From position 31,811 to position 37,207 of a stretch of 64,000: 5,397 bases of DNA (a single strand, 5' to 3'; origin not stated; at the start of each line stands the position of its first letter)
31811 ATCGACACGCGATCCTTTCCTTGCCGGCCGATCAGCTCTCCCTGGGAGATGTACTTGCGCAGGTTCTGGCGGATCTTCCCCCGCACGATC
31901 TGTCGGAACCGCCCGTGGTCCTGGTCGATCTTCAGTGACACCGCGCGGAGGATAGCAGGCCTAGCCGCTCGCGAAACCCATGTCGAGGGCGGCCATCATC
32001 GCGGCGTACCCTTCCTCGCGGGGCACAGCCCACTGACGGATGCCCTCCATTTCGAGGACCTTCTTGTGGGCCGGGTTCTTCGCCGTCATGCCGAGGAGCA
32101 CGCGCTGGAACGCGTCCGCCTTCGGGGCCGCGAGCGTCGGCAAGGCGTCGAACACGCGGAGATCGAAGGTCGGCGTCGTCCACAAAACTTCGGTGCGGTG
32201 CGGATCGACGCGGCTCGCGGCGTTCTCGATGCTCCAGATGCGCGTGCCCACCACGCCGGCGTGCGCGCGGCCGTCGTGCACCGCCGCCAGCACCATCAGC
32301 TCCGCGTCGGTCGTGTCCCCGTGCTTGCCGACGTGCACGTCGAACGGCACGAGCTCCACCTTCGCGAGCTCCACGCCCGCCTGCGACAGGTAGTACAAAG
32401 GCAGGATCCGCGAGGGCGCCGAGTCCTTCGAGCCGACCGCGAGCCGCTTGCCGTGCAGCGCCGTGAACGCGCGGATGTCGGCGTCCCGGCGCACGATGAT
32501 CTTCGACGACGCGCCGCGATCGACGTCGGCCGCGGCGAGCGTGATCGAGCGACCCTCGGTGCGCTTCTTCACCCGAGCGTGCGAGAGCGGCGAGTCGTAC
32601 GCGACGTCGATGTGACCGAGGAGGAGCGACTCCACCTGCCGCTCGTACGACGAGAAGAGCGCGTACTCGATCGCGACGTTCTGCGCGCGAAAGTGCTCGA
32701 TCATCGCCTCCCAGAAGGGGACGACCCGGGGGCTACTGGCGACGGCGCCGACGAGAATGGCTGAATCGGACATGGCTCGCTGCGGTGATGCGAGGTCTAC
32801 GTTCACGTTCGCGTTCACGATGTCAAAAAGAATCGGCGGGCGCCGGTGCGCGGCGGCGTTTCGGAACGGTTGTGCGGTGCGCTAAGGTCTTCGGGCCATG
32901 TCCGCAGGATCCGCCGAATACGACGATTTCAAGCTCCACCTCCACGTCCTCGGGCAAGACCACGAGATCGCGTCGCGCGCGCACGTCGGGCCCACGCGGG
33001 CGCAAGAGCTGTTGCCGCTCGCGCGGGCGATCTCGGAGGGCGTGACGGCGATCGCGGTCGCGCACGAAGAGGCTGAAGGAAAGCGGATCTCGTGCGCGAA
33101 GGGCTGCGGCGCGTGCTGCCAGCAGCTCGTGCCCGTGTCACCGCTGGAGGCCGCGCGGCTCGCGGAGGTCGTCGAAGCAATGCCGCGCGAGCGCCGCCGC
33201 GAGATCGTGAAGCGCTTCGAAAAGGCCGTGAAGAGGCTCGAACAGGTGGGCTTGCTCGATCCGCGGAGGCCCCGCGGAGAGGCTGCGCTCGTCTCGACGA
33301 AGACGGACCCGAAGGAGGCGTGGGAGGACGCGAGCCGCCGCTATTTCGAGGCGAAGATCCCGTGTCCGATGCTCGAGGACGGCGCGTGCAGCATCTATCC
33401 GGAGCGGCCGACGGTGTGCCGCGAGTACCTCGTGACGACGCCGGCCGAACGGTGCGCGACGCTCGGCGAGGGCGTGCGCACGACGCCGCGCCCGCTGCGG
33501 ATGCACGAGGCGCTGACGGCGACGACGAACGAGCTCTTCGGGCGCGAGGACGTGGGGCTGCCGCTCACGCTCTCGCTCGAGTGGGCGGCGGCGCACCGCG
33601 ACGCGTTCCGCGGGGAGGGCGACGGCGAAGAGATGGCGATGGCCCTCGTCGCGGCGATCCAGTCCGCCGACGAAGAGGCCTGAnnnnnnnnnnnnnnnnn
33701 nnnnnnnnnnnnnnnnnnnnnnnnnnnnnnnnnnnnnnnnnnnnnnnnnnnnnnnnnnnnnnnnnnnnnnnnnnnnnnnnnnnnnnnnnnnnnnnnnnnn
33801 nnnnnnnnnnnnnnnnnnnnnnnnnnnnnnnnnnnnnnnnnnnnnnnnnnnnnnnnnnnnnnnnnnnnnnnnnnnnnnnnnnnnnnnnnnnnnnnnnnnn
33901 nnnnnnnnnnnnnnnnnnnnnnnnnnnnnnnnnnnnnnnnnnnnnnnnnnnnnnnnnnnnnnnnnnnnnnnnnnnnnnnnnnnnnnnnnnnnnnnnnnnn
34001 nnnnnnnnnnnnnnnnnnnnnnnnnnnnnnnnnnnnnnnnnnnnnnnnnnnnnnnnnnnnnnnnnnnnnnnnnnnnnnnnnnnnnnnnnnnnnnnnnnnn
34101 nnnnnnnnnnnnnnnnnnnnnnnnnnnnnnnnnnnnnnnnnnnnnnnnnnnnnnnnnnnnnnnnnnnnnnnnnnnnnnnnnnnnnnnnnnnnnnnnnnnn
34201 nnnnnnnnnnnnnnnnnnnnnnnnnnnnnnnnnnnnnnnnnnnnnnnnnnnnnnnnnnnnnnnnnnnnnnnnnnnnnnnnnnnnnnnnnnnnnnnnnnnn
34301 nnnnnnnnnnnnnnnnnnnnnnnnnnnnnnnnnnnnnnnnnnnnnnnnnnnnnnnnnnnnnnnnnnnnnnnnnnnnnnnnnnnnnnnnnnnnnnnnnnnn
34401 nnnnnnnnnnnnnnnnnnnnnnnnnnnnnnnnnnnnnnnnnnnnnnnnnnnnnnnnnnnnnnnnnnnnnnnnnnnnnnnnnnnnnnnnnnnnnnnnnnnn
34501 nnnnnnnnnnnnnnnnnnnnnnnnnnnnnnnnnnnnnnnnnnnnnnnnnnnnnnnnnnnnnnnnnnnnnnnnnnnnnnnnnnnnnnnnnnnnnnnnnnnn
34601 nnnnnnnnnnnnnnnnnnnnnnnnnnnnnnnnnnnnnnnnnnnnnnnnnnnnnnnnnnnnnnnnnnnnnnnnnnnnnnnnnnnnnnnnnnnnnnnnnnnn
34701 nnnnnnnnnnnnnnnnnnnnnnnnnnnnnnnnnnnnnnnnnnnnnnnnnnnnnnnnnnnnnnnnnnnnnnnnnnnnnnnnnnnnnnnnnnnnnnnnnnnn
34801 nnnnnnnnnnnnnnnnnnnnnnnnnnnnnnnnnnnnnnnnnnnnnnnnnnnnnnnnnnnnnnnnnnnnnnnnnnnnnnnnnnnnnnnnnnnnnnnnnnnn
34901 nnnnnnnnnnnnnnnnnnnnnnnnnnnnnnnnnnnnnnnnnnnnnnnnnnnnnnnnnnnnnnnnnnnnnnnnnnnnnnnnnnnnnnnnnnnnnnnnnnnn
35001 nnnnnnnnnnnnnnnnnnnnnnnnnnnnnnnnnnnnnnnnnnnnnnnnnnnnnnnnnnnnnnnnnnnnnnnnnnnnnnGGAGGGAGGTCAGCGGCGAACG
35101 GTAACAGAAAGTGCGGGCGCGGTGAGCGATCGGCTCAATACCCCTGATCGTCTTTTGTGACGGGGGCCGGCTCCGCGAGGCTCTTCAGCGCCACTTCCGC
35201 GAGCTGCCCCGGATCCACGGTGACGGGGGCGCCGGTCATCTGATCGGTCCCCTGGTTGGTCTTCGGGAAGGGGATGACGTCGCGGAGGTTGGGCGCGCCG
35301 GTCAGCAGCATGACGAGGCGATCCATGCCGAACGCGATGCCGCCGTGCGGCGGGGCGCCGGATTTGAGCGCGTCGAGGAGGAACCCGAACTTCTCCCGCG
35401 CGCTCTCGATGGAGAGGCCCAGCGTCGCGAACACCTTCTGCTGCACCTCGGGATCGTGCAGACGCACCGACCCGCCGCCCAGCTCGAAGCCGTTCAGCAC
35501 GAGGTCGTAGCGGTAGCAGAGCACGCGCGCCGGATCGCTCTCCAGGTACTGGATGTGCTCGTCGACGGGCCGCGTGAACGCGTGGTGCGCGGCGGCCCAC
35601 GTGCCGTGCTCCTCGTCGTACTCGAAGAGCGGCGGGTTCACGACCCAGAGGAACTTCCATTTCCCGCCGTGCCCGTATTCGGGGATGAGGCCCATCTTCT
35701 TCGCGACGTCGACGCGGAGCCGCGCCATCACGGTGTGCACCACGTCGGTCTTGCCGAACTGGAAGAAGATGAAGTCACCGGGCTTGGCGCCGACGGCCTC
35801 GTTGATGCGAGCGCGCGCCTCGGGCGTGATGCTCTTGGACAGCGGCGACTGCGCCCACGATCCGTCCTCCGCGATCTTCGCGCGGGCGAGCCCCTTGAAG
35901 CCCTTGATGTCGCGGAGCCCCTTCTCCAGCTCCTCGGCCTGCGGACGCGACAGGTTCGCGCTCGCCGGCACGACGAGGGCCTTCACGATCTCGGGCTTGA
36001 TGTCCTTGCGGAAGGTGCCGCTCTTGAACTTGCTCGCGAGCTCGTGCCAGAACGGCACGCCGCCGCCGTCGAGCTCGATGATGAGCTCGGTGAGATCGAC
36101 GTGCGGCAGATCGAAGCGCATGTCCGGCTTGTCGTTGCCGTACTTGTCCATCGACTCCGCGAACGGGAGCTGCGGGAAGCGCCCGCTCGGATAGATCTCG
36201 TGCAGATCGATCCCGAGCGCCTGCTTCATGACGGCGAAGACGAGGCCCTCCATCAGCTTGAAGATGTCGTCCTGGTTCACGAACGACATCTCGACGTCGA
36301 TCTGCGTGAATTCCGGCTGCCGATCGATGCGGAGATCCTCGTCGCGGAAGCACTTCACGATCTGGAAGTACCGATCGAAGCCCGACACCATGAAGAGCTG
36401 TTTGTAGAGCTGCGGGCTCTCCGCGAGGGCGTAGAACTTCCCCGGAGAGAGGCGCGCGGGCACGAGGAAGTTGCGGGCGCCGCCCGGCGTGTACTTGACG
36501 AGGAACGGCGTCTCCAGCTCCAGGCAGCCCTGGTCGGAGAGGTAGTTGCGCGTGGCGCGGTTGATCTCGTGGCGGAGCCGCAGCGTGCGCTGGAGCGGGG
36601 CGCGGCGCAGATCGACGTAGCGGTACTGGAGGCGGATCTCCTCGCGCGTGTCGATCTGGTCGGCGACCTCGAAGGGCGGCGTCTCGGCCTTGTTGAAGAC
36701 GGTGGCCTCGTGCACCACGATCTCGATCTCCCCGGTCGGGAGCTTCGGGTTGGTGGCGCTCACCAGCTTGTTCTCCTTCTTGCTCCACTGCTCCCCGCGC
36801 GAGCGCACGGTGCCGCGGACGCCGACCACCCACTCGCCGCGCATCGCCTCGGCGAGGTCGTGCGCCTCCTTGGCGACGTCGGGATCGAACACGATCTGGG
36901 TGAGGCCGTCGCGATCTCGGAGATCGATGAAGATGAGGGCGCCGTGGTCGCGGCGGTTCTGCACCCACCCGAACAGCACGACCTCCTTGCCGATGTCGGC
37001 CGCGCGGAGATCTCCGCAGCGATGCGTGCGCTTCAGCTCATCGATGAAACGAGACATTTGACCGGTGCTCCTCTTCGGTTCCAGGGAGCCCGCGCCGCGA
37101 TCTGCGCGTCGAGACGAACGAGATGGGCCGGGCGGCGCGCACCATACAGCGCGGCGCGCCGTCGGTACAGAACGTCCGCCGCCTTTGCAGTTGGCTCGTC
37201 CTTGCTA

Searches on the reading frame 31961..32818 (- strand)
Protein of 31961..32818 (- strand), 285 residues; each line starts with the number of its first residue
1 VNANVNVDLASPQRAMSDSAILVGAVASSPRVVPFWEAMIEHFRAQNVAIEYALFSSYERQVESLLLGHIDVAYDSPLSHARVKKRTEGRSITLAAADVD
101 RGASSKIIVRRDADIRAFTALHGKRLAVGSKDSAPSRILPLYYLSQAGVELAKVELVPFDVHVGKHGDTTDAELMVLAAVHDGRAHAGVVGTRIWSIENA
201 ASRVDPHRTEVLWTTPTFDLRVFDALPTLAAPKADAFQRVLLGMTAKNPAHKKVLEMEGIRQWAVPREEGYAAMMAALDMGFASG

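Call 16: search_protein_families(library=pfam, proteins=[window:31961-32818:-], max_evalue=0.00001)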
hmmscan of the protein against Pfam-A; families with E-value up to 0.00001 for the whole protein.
window:31961-32818:- (285 aa): 2 families
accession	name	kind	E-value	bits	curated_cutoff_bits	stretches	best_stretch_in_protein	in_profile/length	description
PF12974.12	Phosphonate-bd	-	8.8e-31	107.6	27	1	32-266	12-237/242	ABC transporter, phosphonate, periplasmic substrate-binding protein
PF09084.16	NMT1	-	6.3e-06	26.7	20.5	1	43-160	16-128/216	NMT1/THI5 like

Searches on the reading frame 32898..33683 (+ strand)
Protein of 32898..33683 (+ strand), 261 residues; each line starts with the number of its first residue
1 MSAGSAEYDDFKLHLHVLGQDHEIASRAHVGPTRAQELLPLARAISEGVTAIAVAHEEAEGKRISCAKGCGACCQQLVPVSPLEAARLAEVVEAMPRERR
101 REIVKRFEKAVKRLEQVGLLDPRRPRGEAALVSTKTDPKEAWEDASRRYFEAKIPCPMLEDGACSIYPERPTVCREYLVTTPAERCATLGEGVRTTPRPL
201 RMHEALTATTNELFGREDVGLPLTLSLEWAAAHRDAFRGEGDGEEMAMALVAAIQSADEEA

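Call 16: search_protein_families(library=pfam, proteins=[window:32898-33683:+], max_evalue=0.00001)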
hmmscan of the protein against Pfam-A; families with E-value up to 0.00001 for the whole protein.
window:32898-33683:+ (261 aa): 1 family
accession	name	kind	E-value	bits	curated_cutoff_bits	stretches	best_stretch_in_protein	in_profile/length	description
PF03692.20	CxxCxxCC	-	1.6e-08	35.5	23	1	66-178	2-70/85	Putative zinc- or iron-chelating domain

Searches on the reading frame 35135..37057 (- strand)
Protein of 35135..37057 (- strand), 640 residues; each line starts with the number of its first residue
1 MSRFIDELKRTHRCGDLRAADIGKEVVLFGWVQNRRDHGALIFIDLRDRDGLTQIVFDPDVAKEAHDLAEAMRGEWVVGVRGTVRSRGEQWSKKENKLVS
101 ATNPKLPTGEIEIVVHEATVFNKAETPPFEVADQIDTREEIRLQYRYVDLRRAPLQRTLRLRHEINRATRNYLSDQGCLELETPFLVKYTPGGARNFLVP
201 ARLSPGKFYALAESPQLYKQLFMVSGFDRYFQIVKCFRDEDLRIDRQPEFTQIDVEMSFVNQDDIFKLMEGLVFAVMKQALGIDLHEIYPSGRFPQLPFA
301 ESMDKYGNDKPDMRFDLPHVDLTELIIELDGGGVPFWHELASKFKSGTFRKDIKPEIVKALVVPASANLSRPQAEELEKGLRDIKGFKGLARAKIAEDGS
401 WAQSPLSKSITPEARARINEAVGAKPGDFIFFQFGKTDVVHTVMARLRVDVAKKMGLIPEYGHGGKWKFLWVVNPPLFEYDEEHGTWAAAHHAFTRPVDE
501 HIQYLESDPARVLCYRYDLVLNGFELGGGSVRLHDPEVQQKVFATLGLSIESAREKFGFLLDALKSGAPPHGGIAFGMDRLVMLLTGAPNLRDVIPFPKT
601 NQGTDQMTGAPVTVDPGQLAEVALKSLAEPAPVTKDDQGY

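Call 15: search_protein_families(library=pfam, proteins=[window:35135-37057:-], max_evalue=0.00001)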
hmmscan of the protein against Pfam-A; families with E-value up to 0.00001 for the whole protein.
window:35135-37057:- (640 aa): 3 families
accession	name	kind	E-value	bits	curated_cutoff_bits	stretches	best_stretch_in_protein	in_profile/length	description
PF00152.25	tRNA-synt_2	-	7.5e-110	367.2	25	1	139-600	2-307/308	tRNA synthetases class II (D, K and N)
PF01336.31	tRNA_anti-codon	-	2.8e-14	53.2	27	1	26-119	1-73/75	OB-fold nucleic acid binding domain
PF02938.19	GAD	-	4.9e-11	43.1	23.4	1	356-444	9-95/95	GAD domain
